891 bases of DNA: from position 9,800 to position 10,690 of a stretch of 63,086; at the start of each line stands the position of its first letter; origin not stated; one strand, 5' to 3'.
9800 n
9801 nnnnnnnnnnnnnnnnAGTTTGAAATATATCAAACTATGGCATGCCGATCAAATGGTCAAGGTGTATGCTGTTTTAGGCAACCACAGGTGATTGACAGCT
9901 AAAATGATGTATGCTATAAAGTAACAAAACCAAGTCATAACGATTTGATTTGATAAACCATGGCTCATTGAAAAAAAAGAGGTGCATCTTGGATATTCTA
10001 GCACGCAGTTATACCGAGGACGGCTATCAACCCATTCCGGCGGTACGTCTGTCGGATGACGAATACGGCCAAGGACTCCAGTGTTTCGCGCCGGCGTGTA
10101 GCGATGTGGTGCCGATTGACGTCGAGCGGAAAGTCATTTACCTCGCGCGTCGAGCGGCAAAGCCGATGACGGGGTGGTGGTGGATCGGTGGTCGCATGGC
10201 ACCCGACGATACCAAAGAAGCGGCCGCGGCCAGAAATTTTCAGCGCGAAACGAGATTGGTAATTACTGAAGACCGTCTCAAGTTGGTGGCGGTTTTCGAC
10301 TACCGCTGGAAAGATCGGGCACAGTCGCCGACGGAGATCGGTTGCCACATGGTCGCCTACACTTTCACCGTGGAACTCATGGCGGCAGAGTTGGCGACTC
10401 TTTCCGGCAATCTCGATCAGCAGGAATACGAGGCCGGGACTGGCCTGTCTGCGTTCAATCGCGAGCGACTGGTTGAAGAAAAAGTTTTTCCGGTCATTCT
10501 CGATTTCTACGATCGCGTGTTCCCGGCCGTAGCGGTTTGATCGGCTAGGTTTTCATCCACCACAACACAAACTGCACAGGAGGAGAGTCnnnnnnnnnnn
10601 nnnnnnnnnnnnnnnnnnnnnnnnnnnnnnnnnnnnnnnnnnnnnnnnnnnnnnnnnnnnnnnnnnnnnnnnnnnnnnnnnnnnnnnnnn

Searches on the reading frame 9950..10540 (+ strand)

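Call 63: search_protein_families(library=ncbifam, proteins=[window:9950-10540:+], max_evalue=0.00001)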
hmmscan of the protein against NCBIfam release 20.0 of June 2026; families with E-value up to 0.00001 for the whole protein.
window:9950-10540:+ (196 aa): 1 family
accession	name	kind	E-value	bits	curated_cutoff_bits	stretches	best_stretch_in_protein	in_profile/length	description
NF011963.0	PRK15434.1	subfamily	8.5e-07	28.8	146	1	55-151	23-119/159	GDP-mannose mannosyl hydrolase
